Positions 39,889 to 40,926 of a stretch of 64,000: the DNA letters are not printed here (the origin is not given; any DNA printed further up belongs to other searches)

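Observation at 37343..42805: Methanethiol oxidase (SBP56/MtoX) module with two SCO1-type copper chaperones, a MauG-like di-haem peroxidase and a TlpA thioredoxin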

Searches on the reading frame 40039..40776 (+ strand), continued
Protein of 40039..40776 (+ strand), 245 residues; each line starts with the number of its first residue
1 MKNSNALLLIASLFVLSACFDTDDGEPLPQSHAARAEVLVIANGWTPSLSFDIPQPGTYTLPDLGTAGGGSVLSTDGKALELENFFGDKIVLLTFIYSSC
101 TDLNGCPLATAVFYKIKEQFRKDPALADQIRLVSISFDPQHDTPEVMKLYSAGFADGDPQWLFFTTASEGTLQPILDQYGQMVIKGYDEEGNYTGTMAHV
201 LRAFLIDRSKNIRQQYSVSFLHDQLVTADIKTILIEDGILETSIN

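Call 53: find_homologous_proteins(query=P0239, max_evalue=1e-10)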
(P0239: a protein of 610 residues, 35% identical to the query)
Query P0239 (610 aa): 3745 proteins with E <= 1e-10 among 8000 candidates; the best 120 are listed.
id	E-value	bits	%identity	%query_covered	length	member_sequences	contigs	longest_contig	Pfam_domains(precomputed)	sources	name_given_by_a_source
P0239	0.0e+0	1408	100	100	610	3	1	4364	PF03150.20,PF02630.21,PF00034.27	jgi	jgi:cytochrome c peroxidase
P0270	1.3e-180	620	48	94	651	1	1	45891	PF03150.20,PF02630.21,PF21419.3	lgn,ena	-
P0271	7.7e-180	617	49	98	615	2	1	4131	PF03150.20,PF02630.21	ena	-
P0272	4.5e-178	612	47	96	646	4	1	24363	PF03150.20,PF02630.21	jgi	-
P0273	1.1e-177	610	48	96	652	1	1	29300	PF03150.20,PF02630.21,PF00034.27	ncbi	ncbi:MAG: cytochrome c peroxidase [Candidatus Thiodiazotropha sp.]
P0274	7.7e-177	607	49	93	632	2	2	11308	PF03150.20,PF02630.21,PF21419.3,PF00034.27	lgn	-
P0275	5.5e-176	605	50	93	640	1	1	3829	PF03150.20,PF02630.21,PF00034.27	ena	-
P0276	6.0e-176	605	49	95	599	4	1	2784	PF03150.20,PF02630.21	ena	-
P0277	9.2e-176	604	48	96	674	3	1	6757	PF03150.20,PF02630.21,PF00034.27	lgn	-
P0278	1.0e-175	604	50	93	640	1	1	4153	PF03150.20,PF02630.21,PF00034.27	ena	-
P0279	1.7e-175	603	47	94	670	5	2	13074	PF03150.20,PF02630.21,PF21419.3,PF00034.27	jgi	jgi:cytochrome c peroxidase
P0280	1.8e-175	603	48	94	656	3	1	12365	PF03150.20,PF02630.21,PF00034.27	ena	-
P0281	2.4e-175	603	46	95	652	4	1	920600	PF03150.20,PF02630.21,PF21419.3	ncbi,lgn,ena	ncbi:MAG: cytochrome c peroxidase [Candidatus Thiodiazotropha sp. DIVDIV]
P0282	2.4e-175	603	48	98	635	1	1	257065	PF03150.20,PF02630.21,PF00034.27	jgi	jgi:cytochrome c peroxidase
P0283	4.2e-175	602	47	96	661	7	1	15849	PF03150.20,PF02630.21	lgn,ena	-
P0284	1.0e-174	600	47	96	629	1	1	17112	PF03150.20,PF02630.21,PF00034.27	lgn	-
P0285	1.0e-174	600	46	93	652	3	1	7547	PF03150.20,PF02630.21,PF21419.3,PF00034.27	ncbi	ncbi:MAG: cytochrome c peroxidase [Candidatus Thiodiazotropha sp.]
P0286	1.7e-174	600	49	93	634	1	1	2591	PF03150.20,PF02630.21,PF00034.27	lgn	-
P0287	3.5e-174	599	49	95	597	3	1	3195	PF03150.20,PF02630.21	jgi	-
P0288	4.3e-174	598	47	95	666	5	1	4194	PF03150.20,PF02630.21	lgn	-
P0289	4.8e-174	598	46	96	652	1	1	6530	PF03150.20,PF02630.21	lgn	-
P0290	5.1e-174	598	47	99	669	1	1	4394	PF03150.20,PF02630.21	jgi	jgi:cytochrome c peroxidase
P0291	5.2e-174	598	50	93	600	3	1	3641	PF03150.20,PF02630.21,PF21419.3,PF00034.27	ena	-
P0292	7.2e-174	598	47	94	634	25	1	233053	PF03150.20,PF02630.21,PF21419.3,PF00034.27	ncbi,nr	ncbi:photosynthetic protein synthase I [Methylocaldum sp. BRCS4]|nr:photosynthetic protein synthase 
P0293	1.3e-173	597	47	96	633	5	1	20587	PF03150.20,PF02630.21,PF00034.27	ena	-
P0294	1.9e-173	596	47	98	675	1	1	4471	PF03150.20,PF02630.21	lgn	-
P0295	2.3e-173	596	47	96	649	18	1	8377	PF03150.20,PF02630.21,PF21419.3,PF00034.27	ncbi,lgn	ncbi:MAG: cytochrome c peroxidase [Candidatus Thiodiazotropha sp.]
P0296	3.7e-173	595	46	97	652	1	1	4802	PF03150.20,PF02630.21,PF21419.3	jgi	jgi:cytochrome c peroxidase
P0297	4.3e-173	595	48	93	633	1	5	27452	PF03150.20,PF02630.21,PF21419.3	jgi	jgi:cytochrome c peroxidase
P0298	5.1e-173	595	46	97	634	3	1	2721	PF03150.20,PF02630.21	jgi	jgi:cytochrome c peroxidase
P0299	8.0e-173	594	45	99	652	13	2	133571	PF03150.20,PF02630.21,PF21419.3,PF00034.27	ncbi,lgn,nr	ncbi:MAG: SCO family protein [Candidatus Thiodiazotropha sp. (ex Lucinoma borealis)]|nr:SCO family p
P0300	9.8e-173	594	47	92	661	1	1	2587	PF03150.20,PF02630.21,PF00034.27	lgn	-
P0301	1.0e-172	594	48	93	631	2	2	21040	PF03150.20,PF02630.21,PF00034.27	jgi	jgi:cytochrome c peroxidase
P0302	1.4e-172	593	48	94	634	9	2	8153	PF03150.20,PF02630.21,PF21419.3,PF00034.27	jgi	jgi:cytochrome c peroxidase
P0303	1.4e-172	593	44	99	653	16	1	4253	PF03150.20,PF02630.21,PF00034.27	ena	-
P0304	1.6e-172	593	45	96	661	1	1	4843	PF03150.20,PF02630.21,PF21419.3,PF00034.27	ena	-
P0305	1.6e-172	593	46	94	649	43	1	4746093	PF03150.20,PF02630.21,PF00034.27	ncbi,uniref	ncbi:cytochrome c peroxidase [Candidatus Thiodiazotropha sp. LNASS1]|uniref:cytochrome c peroxidase 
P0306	2.9e-172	592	47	96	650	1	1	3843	PF03150.20,PF02630.21,PF00034.27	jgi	jgi:cytochrome c peroxidase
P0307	3.0e-172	592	47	95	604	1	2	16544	PF03150.20,PF02630.21,PF21419.3,PF00034.27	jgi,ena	jgi:cytochrome c peroxidase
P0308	3.3e-172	592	48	95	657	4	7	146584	PF03150.20,PF02630.21,PF00034.27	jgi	jgi:cytochrome c peroxidase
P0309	3.6e-172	592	48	93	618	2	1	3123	PF03150.20,PF02630.21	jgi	jgi:cytochrome c peroxidase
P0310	3.9e-172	592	47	93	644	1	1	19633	PF03150.20,PF02630.21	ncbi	-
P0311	4.1e-172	592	47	93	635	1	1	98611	PF03150.20,PF02630.21,PF00034.27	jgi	jgi:cytochrome c peroxidase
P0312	4.5e-172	592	46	96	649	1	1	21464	PF03150.20,PF02630.21,PF00034.27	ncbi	ncbi:MAG: cytochrome c peroxidase [Candidatus Thiodiazotropha sp.]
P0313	4.6e-172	592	46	96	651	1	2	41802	PF03150.20,PF02630.21,PF21419.3,PF00034.27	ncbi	-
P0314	5.0e-172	592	45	99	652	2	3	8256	PF03150.20,PF02630.21,PF21419.3,PF00034.27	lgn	-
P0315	7.8e-172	591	45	94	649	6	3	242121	PF03150.20,PF02630.21,PF21419.3,PF00034.27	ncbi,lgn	ncbi:MAG: cytochrome c peroxidase [Candidatus Thiodiazotropha endolucinida]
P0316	7.9e-172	591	48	93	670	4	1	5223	PF03150.20,PF02630.21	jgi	-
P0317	8.8e-172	591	47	94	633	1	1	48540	PF03150.20,PF02630.21,PF00034.27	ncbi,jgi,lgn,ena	-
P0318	9.1e-172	591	47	95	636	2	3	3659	PF03150.20,PF02630.21,PF00034.27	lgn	-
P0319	9.4e-172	591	47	94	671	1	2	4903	PF03150.20,PF02630.21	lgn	-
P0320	1.3e-171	590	48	93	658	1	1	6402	PF03150.20,PF02630.21,PF00034.27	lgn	-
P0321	1.4e-171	590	48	93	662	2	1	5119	PF03150.20,PF02630.21,PF21419.3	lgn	-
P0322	1.6e-171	590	45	97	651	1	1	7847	PF03150.20,PF02630.21,PF00034.27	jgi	jgi:cytochrome c peroxidase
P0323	2.4e-171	589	45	98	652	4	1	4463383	PF03150.20,PF02630.21,PF00034.27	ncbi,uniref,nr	ncbi:cytochrome c peroxidase [Candidatus Thiodiazotropha sp. CDECU1]|uniref:cytochrome c peroxidase 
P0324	2.8e-171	589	45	96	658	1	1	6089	PF03150.20,PF02630.21,PF00034.27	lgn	-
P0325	3.0e-171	589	48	92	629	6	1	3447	PF03150.20,PF02630.21,PF21419.3,PF00034.27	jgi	jgi:cytochrome c peroxidase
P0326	3.6e-171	589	46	100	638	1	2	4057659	PF03150.20,PF02630.21,PF00034.27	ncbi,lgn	ncbi:cytochrome c peroxidase [Methylocaldum sp. MU1018]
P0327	3.7e-171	589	45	96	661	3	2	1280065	PF03150.20,PF02630.21,PF21419.3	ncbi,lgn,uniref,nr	ncbi:hypothetical protein GCM10009133_12720 [Cocleimonas flava]|uniref:Methylamine utilization prote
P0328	4.1e-171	589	46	96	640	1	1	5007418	PF03150.20,PF02630.21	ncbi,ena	-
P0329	4.2e-171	589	47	93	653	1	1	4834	PF03150.20,PF02630.21,PF21419.3,PF00034.27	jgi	-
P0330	4.6e-171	588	47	93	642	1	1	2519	PF03150.20,PF02630.21,PF00034.27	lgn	-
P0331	5.1e-171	588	46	94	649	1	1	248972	PF03150.20,PF02630.21,PF00034.27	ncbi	ncbi:MAG: cytochrome c peroxidase [Candidatus Thiodiazotropha endolucinida]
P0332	5.3e-171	588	46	93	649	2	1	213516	PF03150.20,PF02630.21,PF00034.27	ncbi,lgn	ncbi:MAG: cytochrome c peroxidase [Candidatus Thiodiazotropha endolucinida]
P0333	5.7e-171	588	46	100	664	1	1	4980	PF03150.20,PF02630.21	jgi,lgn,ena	-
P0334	7.2e-171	588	48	94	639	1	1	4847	PF03150.20,PF02630.21,PF00034.27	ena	-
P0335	8.3e-171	588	46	93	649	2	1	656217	PF03150.20,PF02630.21,PF00034.27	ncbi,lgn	ncbi:MAG: cytochrome c peroxidase [Candidatus Thiodiazotropha endolucinida]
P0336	8.7e-171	587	46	96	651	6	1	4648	PF03150.20,PF02630.21,PF00034.27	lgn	-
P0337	8.9e-171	587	46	96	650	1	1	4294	PF03150.20,PF02630.21,PF00034.27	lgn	-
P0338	9.4e-171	587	45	99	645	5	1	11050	PF03150.20,PF02630.21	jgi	jgi:cytochrome c peroxidase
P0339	9.9e-171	587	45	96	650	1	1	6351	PF03150.20,PF02630.21,PF21419.3,PF00034.27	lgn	-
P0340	1.0e-170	587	47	93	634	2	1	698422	PF03150.20,PF02630.21,PF00034.27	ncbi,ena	-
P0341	1.1e-170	587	47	93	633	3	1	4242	PF03150.20,PF02630.21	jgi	jgi:cytochrome c peroxidase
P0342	1.2e-170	587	45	97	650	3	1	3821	PF03150.20,PF02630.21,PF00034.27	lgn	-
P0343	1.3e-170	587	46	96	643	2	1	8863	PF03150.20,PF02630.21,PF21419.3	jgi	-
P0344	1.4e-170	587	47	95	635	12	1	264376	PF03150.20,PF02630.21,PF00034.27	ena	-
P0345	1.5e-170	587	47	96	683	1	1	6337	PF03150.20,PF02630.21,PF00034.27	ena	-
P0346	1.6e-170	587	48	95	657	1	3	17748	PF03150.20,PF02630.21,PF00034.27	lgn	-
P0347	1.6e-170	587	46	94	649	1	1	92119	PF03150.20,PF02630.21,PF00034.27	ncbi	ncbi:MAG: cytochrome c peroxidase [Candidatus Thiodiazotropha endolucinida]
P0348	2.1e-170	586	47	93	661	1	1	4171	PF03150.20,PF02630.21,PF00034.27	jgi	jgi:cytochrome c peroxidase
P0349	2.2e-170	586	46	94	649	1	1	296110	PF03150.20,PF02630.21,PF00034.27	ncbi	ncbi:MAG: cytochrome c peroxidase [Candidatus Thiodiazotropha endolucinida]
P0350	2.3e-170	586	47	95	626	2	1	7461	PF03150.20,PF02630.21,PF00034.27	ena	-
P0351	2.3e-170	586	46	93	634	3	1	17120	PF03150.20,PF02630.21,PF00034.27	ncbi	ncbi:MAG: cytochrome c peroxidase [Candidatus Binatia bacterium]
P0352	2.5e-170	586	45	96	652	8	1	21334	PF03150.20,PF02630.21,PF21419.3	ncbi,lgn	ncbi:MAG: cytochrome c peroxidase [Candidatus Thiodiazotropha sp. 6PLUC4]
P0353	2.9e-170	586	44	99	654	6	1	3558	PF03150.20,PF02630.21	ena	-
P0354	3.0e-170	586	46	94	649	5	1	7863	PF03150.20,PF02630.21,PF00034.27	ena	-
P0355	3.0e-170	586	49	94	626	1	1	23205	PF03150.20,PF02630.21,PF00034.27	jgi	jgi:cytochrome c peroxidase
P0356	3.0e-170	586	49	92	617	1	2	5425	PF03150.20,PF02630.21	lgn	-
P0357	3.9e-170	585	47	93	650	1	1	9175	PF03150.20,PF02630.21,PF00034.27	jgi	jgi:cytochrome c peroxidase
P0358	4.0e-170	585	48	93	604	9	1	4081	PF03150.20,PF02630.21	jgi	jgi:cytochrome c peroxidase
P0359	4.5e-170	585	46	93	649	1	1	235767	PF03150.20,PF02630.21,PF00034.27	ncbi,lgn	ncbi:MAG: cytochrome c peroxidase [Candidatus Thiodiazotropha endolucinida]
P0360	4.5e-170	585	48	93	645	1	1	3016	PF03150.20,PF02630.21,PF00034.27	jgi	jgi:cytochrome c peroxidase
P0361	4.6e-170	585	46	99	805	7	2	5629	PF03150.20,PF08534.17,PF02630.21,PF00578.28,PF00034.27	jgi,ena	-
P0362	4.9e-170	585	48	93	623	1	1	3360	PF03150.20,PF02630.21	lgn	-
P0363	5.4e-170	585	47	98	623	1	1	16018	PF03150.20,PF02630.21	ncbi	ncbi:MAG: cytochrome c peroxidase [Gammaproteobacteria bacterium]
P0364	5.7e-170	585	46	95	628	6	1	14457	PF03150.20,PF02630.21,PF00034.27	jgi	jgi:cytochrome c peroxidase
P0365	6.3e-170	585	46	99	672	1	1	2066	PF03150.20,PF02630.21,PF00034.27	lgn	-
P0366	6.8e-170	585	47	96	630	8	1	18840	PF03150.20,PF02630.21,PF21419.3,PF00034.27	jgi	jgi:cytochrome c peroxidase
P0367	7.0e-170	584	46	100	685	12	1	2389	PF03150.20,PF02630.21,PF00034.27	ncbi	-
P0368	7.1e-170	584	48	93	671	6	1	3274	PF03150.20,PF02630.21,PF00034.27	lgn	-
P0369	7.7e-170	584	47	95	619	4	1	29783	PF03150.20,PF02630.21,PF00034.27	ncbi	-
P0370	7.7e-170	584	46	99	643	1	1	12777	PF03150.20,PF02630.21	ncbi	-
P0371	8.3e-170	584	46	93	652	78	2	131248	PF03150.20,PF02630.21,PF21419.3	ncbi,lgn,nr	ncbi:MAG: SCO family protein [Candidatus Thiodiazotropha taylori]|nr:SCO family protein [Candidatus 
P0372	9.2e-170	584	47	96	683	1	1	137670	PF03150.20,PF02630.21,PF00034.27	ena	-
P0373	9.4e-170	584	46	97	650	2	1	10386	PF03150.20,PF02630.21,PF00034.27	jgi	jgi:cytochrome c peroxidase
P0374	9.8e-170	584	47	95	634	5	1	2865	PF03150.20,PF02630.21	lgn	-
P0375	1.1e-169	584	46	93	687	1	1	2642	PF03150.20,PF02630.21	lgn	-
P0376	1.1e-169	584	48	93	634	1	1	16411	PF03150.20,PF02630.21,PF00034.27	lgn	-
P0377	1.3e-169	584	47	96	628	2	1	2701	PF03150.20,PF02630.21,PF00034.27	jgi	jgi:cytochrome c peroxidase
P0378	1.4e-169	584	47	97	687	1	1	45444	PF03150.20,PF02630.21,PF00034.27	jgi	jgi:cytochrome c peroxidase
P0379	1.4e-169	583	46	99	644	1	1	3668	PF03150.20,PF02630.21,PF00034.27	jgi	-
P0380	1.5e-169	583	47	99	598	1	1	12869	PF03150.20,PF02630.21,PF21419.3,PF00034.27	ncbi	-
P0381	1.5e-169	583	47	92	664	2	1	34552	PF03150.20,PF02630.21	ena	-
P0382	2.0e-169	583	47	93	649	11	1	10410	PF03150.20,PF02630.21,PF00034.27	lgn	-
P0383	2.2e-169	583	47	94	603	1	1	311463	PF03150.20,PF02630.21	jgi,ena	-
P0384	2.5e-169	583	46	99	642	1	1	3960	PF03150.20,PF02630.21,PF00034.27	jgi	-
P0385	2.6e-169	583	45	99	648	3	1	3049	PF03150.20,PF02630.21,PF00034.27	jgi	jgi:cytochrome c peroxidase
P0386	2.8e-169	583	46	99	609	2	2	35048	PF03150.20,PF02630.21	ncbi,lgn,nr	ncbi:MAG: photosynthetic protein synthase I [Gammaproteobacteria bacterium]|nr:MAG: photosynthetic p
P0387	2.8e-169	583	46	93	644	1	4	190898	PF03150.20,PF02630.21,PF21419.3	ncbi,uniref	ncbi:cytochrome c peroxidase [Sedimenticola sp.]|uniref:cytochrome c peroxidase n=1 Tax=Sedimenticol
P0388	3.1e-169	582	45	98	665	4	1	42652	PF03150.20,PF02630.21,PF00034.27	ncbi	ncbi:MAG: cytochrome c peroxidase [Thiolinea sp.]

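Call 54: search_protein_families(library=pfam, proteins=[P0361, P0122, P0231, P0239], max_evalue=0.0001)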
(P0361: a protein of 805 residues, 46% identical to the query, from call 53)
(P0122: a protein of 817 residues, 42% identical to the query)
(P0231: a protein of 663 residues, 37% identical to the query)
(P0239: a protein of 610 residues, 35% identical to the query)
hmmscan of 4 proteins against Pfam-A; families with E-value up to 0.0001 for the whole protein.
P0361 (805 aa): 5 families
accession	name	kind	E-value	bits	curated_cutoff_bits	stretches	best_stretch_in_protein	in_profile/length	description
PF02630.20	SCO1-SenC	-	6.6e-64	214.3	22.8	2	647-778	2-133/134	SCO1/SenC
PF03150.19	CCP_MauG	-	3.5e-53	180.7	25.6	1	296-446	1-148/149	Di-haem cytochrome c peroxidase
PF00578.27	AhpC-TSA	-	1.5e-10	41.5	26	1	648-723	7-80/124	AhpC/TSA family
PF00034.26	Cytochrom_C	-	2e-08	35.9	21.3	0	548-610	27-89/90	Cytochrome c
PF08534.16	Redoxin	-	7.7e-06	26.2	26.6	0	648-687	8-49/148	Redoxin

P0122 (817 aa): 4 families
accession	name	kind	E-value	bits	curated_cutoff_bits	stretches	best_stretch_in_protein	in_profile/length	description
PF02630.20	SCO1-SenC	-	3.6e-58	195.7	22.8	2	655-790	1-133/134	SCO1/SenC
PF03150.19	CCP_MauG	-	3.9e-50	170.8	25.6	1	296-444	2-148/149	Di-haem cytochrome c peroxidase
PF00578.27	AhpC-TSA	-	2.1e-12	47.5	26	1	657-792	7-122/124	AhpC/TSA family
PF00034.26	Cytochrom_C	-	1.9e-07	32.8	21.3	0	456-479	2-23/90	Cytochrome c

P0231 (663 aa): 2 families
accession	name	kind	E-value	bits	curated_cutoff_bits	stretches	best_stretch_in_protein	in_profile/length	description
PF05694.17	SBP56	-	1.1e-32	113.9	34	1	52-375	16-380/453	56kDa selenium binding protein (SBP56)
PF02630.20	SCO1-SenC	-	4.3e-12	46.6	22.8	1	501-624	19-133/134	SCO1/SenC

P0239 (610 aa): 3 families
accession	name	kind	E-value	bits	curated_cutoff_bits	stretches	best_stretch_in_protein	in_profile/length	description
PF03150.19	CCP_MauG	-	7.3e-48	163.4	25.6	1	274-421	3-147/149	Di-haem cytochrome c peroxidase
PF02630.20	SCO1-SenC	-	1.6e-13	51.2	22.8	1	58-197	6-131/134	SCO1/SenC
PF00034.26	Cytochrom_C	-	8.5e-05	24.2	21.3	0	440-584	10-89/90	Cytochrome c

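Call 55: find_encoding_contigs(protein=P0361, flank=6000, max_places=4)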
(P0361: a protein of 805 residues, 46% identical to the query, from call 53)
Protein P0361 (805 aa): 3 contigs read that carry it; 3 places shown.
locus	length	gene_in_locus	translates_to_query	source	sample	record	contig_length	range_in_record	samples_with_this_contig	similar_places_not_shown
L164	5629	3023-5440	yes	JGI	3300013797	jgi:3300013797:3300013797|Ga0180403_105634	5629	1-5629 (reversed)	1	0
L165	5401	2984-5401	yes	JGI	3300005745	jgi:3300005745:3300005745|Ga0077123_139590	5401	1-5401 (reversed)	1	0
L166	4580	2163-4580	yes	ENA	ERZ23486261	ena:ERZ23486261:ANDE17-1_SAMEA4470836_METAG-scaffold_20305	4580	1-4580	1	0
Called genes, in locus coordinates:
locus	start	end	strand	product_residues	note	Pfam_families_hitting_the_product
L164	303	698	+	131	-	-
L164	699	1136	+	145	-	PF01502:PRA-CH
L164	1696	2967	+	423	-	PF05694:SBP56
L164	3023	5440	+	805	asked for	PF02630:SCO1-SenC, PF08534:Redoxin (faint), PF00034:Cytochrom_C (faint), PF03150:CCP_MauG, PF00578:AhpC-TSA, PF02630:SCO1-SenC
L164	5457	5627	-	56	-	?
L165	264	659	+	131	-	-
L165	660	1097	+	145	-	PF01502:PRA-CH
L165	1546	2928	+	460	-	PF05694:SBP56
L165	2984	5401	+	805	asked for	PF02630:SCO1-SenC, PF08534:Redoxin (faint), PF00034:Cytochrom_C (faint), PF03150:CCP_MauG, PF00578:AhpC-TSA, PF02630:SCO1-SenC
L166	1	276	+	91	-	?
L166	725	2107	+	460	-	PF05694:SBP56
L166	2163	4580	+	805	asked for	PF02630:SCO1-SenC, PF08534:Redoxin (faint), PF00034:Cytochrom_C (faint), PF03150:CCP_MauG, PF00578:AhpC-TSA, PF02630:SCO1-SenC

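Call 56: find_encoding_contigs(protein=P0239, flank=6000, max_places=3)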
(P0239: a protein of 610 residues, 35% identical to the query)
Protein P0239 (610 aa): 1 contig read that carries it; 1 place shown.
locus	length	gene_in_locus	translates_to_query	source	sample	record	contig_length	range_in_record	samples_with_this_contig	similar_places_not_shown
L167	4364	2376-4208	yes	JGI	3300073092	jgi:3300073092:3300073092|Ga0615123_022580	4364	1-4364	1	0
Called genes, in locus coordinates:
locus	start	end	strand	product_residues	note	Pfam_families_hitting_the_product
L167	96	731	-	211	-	PF00440:TetR_N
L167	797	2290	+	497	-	PF05694:SBP56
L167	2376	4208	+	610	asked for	PF02630:SCO1-SenC, PF00034:Cytochrom_C (faint), PF03150:CCP_MauG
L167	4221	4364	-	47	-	?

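Call 70: predict_structure(alignment_id=A1)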
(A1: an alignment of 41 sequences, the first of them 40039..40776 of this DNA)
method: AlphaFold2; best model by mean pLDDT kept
length: 245 residues; sequences in the alignment: 41
mean_pLDDT: 85.6   pTM: 0.79
mean pLDDT of the five models: 85.6, 83.2, 81.9, 81.4, 80.2
residues with pLDDT >= 90: 152; 70-90: 47; 50-70: 25; < 50: 21
segments of 3 or more residues with pLDDT < 50: 19-36
pLDDT, mean of each block of 10 residues (from residue 1): 60 57 41 51 77 94 96 98 97 93 85 94 95 96 95 89 97 95 89 83 96 94 96 95 63
secondary structure, 60 per line:
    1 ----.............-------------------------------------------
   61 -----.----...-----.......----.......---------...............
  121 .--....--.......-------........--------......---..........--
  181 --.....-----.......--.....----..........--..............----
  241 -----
elements in order: H5-17 E71-73 E79-81 H82-85 E90-96 H106-121 H124-127 E130-136 H144-151 E160-165 H169-178 E183-187 E193-199 E202-206 E211-217 H223-236
